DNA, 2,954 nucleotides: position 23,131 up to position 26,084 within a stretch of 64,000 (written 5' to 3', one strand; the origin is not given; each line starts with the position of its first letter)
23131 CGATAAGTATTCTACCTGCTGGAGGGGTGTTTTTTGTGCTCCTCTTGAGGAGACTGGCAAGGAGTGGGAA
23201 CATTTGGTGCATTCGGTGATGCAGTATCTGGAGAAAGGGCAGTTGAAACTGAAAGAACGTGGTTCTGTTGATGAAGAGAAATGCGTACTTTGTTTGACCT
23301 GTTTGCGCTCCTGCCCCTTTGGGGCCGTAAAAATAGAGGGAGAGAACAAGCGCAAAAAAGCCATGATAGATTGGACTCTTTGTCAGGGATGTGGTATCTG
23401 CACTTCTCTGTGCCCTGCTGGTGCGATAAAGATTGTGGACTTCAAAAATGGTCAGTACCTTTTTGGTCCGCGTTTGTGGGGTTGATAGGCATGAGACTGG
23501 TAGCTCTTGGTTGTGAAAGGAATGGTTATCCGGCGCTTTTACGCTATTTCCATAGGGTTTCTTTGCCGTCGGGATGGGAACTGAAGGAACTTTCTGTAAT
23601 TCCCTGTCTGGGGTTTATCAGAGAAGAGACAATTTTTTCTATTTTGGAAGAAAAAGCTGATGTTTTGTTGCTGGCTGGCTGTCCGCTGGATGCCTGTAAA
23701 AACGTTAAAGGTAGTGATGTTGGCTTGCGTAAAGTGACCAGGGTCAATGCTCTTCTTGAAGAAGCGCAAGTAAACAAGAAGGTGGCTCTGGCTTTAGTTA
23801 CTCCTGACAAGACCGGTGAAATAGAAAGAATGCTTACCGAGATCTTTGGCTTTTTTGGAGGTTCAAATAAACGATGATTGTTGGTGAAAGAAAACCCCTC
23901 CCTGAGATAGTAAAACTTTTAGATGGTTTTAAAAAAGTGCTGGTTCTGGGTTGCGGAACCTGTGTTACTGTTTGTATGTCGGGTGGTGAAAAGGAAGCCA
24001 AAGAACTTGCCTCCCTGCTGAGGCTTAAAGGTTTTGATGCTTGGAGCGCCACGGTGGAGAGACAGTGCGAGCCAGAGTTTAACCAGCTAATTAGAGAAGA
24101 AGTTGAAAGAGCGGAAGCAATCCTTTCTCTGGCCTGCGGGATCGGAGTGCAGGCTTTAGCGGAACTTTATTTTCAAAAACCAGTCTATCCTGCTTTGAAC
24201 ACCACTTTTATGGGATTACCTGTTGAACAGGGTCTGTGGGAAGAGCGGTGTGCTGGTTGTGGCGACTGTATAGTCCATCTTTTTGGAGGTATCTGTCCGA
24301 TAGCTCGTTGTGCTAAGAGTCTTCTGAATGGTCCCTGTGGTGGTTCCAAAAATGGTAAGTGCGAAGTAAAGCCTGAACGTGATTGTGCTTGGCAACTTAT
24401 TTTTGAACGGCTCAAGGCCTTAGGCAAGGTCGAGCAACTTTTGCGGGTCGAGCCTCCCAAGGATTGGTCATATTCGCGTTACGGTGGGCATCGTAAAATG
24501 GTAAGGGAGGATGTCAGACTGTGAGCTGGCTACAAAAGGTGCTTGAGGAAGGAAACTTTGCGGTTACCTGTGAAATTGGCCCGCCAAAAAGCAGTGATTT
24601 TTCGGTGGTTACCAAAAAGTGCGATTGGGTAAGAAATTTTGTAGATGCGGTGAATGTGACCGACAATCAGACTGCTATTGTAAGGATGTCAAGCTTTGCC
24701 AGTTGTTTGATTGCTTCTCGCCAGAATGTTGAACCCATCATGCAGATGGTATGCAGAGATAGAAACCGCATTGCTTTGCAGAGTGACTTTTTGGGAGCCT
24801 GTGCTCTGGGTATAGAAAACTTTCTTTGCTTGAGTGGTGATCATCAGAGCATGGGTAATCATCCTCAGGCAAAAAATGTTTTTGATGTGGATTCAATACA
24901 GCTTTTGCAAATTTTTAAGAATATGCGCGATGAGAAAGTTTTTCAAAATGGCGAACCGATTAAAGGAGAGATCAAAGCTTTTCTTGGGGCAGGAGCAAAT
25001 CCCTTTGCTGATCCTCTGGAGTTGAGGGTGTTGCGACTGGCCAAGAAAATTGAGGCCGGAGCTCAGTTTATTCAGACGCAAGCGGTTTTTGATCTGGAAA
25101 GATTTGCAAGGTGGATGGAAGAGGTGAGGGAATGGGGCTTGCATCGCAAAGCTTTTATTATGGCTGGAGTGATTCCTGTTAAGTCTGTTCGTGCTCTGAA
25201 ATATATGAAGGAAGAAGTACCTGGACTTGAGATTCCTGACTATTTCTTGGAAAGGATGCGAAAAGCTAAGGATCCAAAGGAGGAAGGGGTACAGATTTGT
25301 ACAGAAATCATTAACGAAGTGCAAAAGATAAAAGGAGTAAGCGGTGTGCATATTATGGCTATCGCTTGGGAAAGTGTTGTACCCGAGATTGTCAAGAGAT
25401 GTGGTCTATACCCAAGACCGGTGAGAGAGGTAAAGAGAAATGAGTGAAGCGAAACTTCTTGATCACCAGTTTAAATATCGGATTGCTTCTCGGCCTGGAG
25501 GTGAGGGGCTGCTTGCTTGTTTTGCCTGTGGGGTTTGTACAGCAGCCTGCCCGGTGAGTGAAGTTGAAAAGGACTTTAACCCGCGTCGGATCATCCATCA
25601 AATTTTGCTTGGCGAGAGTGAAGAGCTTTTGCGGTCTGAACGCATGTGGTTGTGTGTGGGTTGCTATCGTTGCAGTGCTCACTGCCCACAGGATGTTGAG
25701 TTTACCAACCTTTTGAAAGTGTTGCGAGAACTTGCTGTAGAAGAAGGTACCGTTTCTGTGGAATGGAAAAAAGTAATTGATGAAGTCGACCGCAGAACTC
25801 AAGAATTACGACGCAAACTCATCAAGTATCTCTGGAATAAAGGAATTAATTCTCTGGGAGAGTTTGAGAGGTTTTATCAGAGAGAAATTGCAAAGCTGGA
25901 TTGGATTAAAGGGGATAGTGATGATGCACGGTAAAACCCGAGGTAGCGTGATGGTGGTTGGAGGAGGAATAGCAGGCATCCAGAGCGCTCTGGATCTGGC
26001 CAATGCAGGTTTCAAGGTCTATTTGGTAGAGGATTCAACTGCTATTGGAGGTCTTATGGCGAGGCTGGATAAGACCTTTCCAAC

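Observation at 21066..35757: Methyl-branch Wood-Ljungdahl operon merging MetFV with Hdr-like and Flx-like modules but lacking HdrB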

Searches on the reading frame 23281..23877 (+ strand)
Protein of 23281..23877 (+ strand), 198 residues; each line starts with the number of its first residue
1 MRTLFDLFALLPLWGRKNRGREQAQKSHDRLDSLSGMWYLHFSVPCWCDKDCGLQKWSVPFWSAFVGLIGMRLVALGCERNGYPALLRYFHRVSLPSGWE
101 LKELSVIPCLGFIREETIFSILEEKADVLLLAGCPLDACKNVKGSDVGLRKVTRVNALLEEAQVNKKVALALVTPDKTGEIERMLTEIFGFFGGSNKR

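Call 4: search_protein_families(library=pfam, proteins=[window:23281-23877:+], max_evalue=0.01)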
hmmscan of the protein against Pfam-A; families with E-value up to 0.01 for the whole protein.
window:23281-23877:+ (198 aa): 1 family
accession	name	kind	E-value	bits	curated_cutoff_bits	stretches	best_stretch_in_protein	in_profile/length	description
PF02662.21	FlpD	-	1.5e-11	44.8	22.3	1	74-187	2-114/123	Methyl-viologen-reducing hydrogenase, delta subunit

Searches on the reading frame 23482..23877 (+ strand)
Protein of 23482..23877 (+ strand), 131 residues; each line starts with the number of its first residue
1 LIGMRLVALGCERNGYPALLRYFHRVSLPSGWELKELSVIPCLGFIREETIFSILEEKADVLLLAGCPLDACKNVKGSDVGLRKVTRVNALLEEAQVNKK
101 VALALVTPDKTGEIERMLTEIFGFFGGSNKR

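Call 22: search_protein_families(library=ncbifam, proteins=[window:23482-23877:+], max_evalue=0.001)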
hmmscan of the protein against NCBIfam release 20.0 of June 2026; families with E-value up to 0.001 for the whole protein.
window:23482-23877:+ (131 aa): 1 family
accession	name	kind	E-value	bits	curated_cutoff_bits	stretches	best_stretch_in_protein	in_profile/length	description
NF040770.1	hetero_SS_HdrA2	exception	0.00015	20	1100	1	42-109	684-752/777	CoB-CoM heterodisulfide reductase HdrA2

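Call 45: search_solved_structures(query=window:23482-23877:+, max_evalue=1, show_alignments=2)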
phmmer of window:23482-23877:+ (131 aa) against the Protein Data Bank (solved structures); distinct sequences matched with E-value up to 1: 1.
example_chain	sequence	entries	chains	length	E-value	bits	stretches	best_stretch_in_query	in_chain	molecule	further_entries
5odc_D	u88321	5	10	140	0.05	17.2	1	40-100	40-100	Methyl-viologen reducing hydrogenase subunit D | Methyl-viologen reducing hydrogenase, subunit D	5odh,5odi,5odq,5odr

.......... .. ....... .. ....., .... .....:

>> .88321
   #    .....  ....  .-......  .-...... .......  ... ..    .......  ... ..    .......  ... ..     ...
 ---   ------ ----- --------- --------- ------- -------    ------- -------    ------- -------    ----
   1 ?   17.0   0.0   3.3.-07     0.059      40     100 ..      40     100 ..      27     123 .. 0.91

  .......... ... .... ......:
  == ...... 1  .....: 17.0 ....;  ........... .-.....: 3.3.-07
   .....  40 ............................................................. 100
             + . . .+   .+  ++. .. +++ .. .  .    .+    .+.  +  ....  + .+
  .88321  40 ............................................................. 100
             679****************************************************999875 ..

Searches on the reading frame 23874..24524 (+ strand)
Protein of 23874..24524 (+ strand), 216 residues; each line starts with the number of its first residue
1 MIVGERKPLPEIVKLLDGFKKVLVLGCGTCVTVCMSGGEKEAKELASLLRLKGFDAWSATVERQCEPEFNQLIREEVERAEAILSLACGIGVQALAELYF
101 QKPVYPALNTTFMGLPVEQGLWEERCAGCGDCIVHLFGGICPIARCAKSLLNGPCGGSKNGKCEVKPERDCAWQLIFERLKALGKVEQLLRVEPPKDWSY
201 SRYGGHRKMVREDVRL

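Call 4: search_protein_families(library=pfam, proteins=[window:23874-24524:+], max_evalue=0.01)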
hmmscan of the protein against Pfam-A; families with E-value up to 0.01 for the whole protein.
window:23874-24524:+ (216 aa): 4 families
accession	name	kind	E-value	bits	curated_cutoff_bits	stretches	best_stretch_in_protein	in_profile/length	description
PF12225.13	DUF5981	-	2.8e-38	129.9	23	1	105-199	1-95/95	Methylene-tetrahydrofolate reductase C terminal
PF25160.1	LdpA_Fe-S-bd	-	0.00054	20.1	27.6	0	118-145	20-42/49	LdpA Fe-S cluster-binding domain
PF12838.12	Fer4_7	-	0.0012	19.8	27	0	26-37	4-51/52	4Fe-4S dicluster domain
PF12837.12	Fer4_6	-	0.0022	18.3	25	0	26-36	11-21/24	4Fe-4S binding domain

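Call 22: search_protein_families(library=ncbifam, proteins=[window:23874-24524:+], max_evalue=0.001)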
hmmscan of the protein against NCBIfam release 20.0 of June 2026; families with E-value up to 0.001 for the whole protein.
window:23874-24524:+ (216 aa): 0 families

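Call 89: search_solved_structures(query=window:23874-24524:+, max_evalue=0.01)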
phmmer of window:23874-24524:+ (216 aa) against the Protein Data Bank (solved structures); distinct sequences matched with E-value up to 0.01: 0.

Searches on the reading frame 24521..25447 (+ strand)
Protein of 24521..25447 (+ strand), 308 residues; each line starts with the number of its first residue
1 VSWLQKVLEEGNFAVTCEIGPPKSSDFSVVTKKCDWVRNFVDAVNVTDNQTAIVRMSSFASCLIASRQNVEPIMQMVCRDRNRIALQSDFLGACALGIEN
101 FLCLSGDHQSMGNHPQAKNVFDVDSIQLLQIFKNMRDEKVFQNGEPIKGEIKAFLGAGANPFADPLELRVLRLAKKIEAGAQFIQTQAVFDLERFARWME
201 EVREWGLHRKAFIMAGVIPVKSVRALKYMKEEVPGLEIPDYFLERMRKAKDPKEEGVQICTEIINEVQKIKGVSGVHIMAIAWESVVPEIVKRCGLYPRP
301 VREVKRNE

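Call 4: search_protein_families(library=pfam, proteins=[window:24521-25447:+], max_evalue=0.01)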
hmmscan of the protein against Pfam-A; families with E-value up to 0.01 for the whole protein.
window:24521-25447:+ (308 aa): 1 family
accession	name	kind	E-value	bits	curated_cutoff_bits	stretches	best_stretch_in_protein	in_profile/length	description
PF02219.23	MTHFR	-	1.3e-40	140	24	1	4-295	2-287/287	Methylenetetrahydrofolate reductase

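Call 22: search_protein_families(library=ncbifam, proteins=[window:24521-25447:+], max_evalue=0.001)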
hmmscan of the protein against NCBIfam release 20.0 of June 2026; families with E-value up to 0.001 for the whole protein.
window:24521-25447:+ (308 aa): 4 families
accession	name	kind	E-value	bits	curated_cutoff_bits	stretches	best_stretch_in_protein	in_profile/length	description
NF006396.0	PRK08645.1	equivalog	9.1e-69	232.1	453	1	4-280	314-587/611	bifunctional homocysteine S-methyltransferase/methylenetetrahydrofolate reductase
TIGR00676.1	fadh2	equivalog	1.3e-21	77.2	293.7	1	30-293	17-273/275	methylenetetrahydrofolate reductase [NAD(P)H]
TIGR00677.1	fadh2_euk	equivalog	2e-20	73.3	310.05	1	63-297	53-278/281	methylenetetrahydrofolate reductase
NF006950.0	PRK09432.1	equivalog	3.5e-08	33.1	382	1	64-276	77-269/296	methylenetetrahydrofolate reductase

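Call 63: list_cluster_members(proteins=[P0001, P0002, window:24521-25447:+])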
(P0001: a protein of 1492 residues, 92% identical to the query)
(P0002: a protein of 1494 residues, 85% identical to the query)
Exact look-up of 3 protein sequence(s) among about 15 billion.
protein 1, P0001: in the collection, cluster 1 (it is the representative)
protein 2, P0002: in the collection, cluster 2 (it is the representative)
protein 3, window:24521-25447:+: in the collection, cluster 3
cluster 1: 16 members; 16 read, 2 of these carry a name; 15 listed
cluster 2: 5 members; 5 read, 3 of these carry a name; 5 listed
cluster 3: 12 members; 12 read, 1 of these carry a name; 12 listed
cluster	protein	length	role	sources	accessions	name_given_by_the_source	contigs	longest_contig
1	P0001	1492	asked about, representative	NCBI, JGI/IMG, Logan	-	-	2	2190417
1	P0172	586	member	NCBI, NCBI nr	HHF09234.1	MAG TPA: FAD-dependent oxidoreductase, partial [Candidatus Atribacteria bacterium] | FAD-dependent oxidoreductase [Candidatus Atribacteria bacterium]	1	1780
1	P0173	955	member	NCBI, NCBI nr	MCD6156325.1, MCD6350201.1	MAG: FAD-dependent oxidoreductase, partial [Candidatus Atribacteria bacterium] | FAD-dependent oxidoreductase [Candidatus Atribacteria bacterium]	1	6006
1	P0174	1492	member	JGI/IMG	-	-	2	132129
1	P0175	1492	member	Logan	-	-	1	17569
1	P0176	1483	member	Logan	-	-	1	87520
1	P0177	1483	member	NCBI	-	-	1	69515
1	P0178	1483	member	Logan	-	-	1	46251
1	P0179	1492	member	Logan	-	-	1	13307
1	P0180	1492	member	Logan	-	-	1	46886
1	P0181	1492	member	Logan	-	-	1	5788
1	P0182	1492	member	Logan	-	-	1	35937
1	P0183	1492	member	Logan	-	-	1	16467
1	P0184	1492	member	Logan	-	-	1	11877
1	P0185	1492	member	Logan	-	-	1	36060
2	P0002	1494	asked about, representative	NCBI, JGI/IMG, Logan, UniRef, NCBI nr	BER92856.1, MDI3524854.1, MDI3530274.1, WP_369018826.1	MAG: heterodisulfide reductase subunit [Candidatus Atribacteria bacterium] | heterodisulfide reductase subunit A-like polyferredoxin | FAD-dependent oxidoreductase n=1 Tax=Thermatribacter velox TaxID=3039681 ...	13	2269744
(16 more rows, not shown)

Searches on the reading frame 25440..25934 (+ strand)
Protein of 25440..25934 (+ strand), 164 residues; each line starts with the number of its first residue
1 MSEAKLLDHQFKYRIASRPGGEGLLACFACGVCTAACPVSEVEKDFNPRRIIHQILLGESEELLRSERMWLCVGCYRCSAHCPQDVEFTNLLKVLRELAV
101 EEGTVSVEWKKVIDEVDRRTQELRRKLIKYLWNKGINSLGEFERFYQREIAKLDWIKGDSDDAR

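Call 4: search_protein_families(library=pfam, proteins=[window:25440-25934:+], max_evalue=0.01)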
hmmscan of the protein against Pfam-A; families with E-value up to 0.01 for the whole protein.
window:25440-25934:+ (164 aa): 12 families
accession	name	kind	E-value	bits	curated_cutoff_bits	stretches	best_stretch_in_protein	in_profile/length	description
PF13183.11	Fer4_8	-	2.6e-11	44.3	27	1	24-86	2-68/68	4Fe-4S dicluster domain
PF13534.11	Fer4_17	-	6.3e-10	39.9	22.2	1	26-86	1-60/61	4Fe-4S dicluster domain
PF13237.11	Fer4_10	-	3.4e-08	33.7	25.5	2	26-83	8-53/53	4Fe-4S dicluster domain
PF13187.11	Fer4_9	-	7.7e-08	32.7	27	1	26-85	1-50/52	4Fe-4S dicluster domain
PF12838.12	Fer4_7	-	9.7e-07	29.6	27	1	27-86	2-52/52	4Fe-4S dicluster domain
PF25160.1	LdpA_Fe-S-bd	-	2.5e-06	27.6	27.6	0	26-44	27-45/49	LdpA Fe-S cluster-binding domain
PF13484.11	Fer4_16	-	1.3e-05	26.3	30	1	27-84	2-65/66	4Fe-4S double cluster binding domain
PF14697.11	Fer4_21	-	6e-05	23.5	35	0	71-84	40-53/59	4Fe-4S dicluster domain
PF00037.32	Fer4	-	0.00013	22.1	21.1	0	71-85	7-21/24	4Fe-4S binding domain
PF12797.12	Fer4_2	-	0.00022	21.4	24.5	0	26-39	9-22/22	4Fe-4S binding domain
PF12800.12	Fer4_4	-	0.0011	19.5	24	1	26-39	3-16/17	4Fe-4S binding domain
PF17179.9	Fer4_22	-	0.0016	19.7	27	0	60-85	69-94/95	4Fe-4S dicluster domain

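Call 22: search_protein_families(library=ncbifam, proteins=[window:25440-25934:+], max_evalue=0.001)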
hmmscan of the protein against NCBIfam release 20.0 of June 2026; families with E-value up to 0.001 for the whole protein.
window:25440-25934:+ (164 aa): 28 families (the best 25 are shown)
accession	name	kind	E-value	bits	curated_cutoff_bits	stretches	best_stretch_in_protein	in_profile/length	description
TIGR03290.1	CoB_CoM_SS_C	equivalog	1.7e-23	83.2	160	1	25-115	2-91/144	CoB--CoM heterodisulfide reductase subunit C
NF041890.1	hdrC_Methbact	equivalog_domain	4.6e-19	68.8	270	1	21-106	25-108/192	ferredoxin:CoB-CoM heterodisulfide reductase subunit HdrC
NF041779.1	hetero_SS_HdrC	equivalog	1.6e-18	66.9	350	1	21-116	27-119/198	ferredoxin:CoB-CoM heterodisulfide reductase subunit HdrC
NF038018.1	qmoC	equivalog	7.4e-18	65.1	300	1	17-114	10-106/360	quinone-interacting membrane-bound oxidoreductase complex subunit QmoC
NF008369.0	PRK11168.1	equivalog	1.3e-11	44.1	278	1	26-103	12-91/401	anaerobic glycerol-3-phosphate dehydrogenase subunit C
NF009226.0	PRK12576.1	equivalog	1.6e-09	37.5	344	1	26-111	155-245/317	succinate dehydrogenase/fumarate reductase iron-sulfur subunit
NF008434.0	PRK11274.1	equivalog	1.7e-09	37.1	333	1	24-102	22-104/409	glycolate oxidase subunit GlcF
NF004898.0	PRK06259.1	equivalog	4.4e-08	32.2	385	1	24-124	133-241/488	fumarate reductase (CoM/CoB) subunit TfrB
NF004616.0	PRK05950.1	subfamily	1.1e-07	31.3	228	1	22-102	144-236/238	succinate dehydrogenase iron-sulfur subunit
TIGR03379.1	glycerol3P_GlpC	equivalog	1.7e-07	30.4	279.9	1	26-98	6-80/397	anaerobic glycerol-3-phosphate dehydrogenase subunit GlpC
TIGR00384.1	dhsB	subfamily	1.7e-06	27.7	88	1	10-90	125-216/222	succinate dehydrogenase and fumarate reductase iron-sulfur protein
NF045670.1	quin_L_LdhH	equivalog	2.2e-06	26.3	800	1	12-119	291-403/706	L-lactate dehydrogenase (quinone) large subunit LdhH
NF004914.0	PRK06273.1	equivalog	3.1e-05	23.8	163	1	26-131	52-152/167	ferredoxin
TIGR01945.1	rnfC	subfamily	3.9e-05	22.4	245.95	1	26-94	364-426/435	RnfABCDGE type electron transport complex subunit C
NF040833.1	sulfhyd_HydB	equivalog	7.6e-05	21.7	750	1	70-106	310-344/367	NADPH-dependent hydrogenase/sulfhydrogenase 1 subunit beta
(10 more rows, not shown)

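Call 90: search_solved_structures(query=window:25440-25934:+, max_evalue=0.001, show_alignments=1)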
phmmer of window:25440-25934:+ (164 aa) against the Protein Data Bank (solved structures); distinct sequences matched with E-value up to 0.001: 28.
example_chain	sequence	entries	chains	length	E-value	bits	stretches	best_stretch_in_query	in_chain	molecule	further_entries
5odc_C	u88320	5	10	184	3.1e-18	69.1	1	23-109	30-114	Heterodisulfide reductase, subunit C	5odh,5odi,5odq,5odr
9sfi_E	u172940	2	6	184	1.3e-17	67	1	23-108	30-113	H(2)/formate:CoB-CoM heterodisulfide,ferredoxin reductase subunit C2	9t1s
8rvv_C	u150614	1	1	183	7.2e-17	64.6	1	7-110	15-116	H(2):CoB-CoM heterodisulfide,ferredoxin reductase subunit C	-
8rvu_c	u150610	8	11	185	7.4e-17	64.6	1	7-110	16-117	H(2):CoB-CoM heterodisulfide,ferredoxin reductase subunit C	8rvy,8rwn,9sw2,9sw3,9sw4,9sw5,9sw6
7bkb_C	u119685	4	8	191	1.2e-13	54.2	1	26-106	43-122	CoB--CoM heterodisulfide reductase subunit C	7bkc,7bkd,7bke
7p61_I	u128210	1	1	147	1.4e-05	28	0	26-66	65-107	NADH-quinone oxidoreductase subunit I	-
7p7k_I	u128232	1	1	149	1.4e-05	27.9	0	26-66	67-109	NADH-quinone oxidoreductase subunit I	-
7p69_I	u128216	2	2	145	1.7e-05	27.6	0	26-66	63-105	NADH-quinone oxidoreductase subunit I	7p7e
7p62_I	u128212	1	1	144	2.2e-05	27.3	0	26-66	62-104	NADH-quinone oxidoreductase subunit I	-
7awt_I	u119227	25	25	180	2.5e-05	27.1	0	26-66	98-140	NADH-quinone oxidoreductase subunit I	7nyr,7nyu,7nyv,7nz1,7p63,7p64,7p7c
5lc5_I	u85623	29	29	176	4e-05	26.4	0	24-70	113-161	NADH dehydrogenase [ubiquinone] iron-sulfur protein 8, mitochondrial | Mitochondrial complex I, TYKY subunit | NADH:ubiquinone oxidoreductase core subunit S8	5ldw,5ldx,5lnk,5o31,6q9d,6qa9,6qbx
7v2c_B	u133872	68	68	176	5.1e-05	26.1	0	24-70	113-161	NADH dehydrogenase [ubiquinone] iron-sulfur protein 8, mitochondrial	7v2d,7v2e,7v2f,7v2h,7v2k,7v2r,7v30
5xtb_B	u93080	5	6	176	7.2e-05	25.6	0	24-70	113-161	NADH dehydrogenase [ubiquinone] iron-sulfur protein 8, mitochondrial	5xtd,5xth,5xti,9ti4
5gpn_b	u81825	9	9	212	8.8e-05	25.3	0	25-70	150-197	NADH dehydrogenase [ubiquinone] iron-sulfur protein 8 | NADH dehydrogenase [ubiquinone] iron-sulfur protein 8, mitochondrial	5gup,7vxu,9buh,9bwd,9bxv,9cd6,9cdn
7qsd_I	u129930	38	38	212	9.6e-05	25.2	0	25-70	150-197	NADH dehydrogenase [ubiquinone] iron-sulfur protein 8, mitochondrial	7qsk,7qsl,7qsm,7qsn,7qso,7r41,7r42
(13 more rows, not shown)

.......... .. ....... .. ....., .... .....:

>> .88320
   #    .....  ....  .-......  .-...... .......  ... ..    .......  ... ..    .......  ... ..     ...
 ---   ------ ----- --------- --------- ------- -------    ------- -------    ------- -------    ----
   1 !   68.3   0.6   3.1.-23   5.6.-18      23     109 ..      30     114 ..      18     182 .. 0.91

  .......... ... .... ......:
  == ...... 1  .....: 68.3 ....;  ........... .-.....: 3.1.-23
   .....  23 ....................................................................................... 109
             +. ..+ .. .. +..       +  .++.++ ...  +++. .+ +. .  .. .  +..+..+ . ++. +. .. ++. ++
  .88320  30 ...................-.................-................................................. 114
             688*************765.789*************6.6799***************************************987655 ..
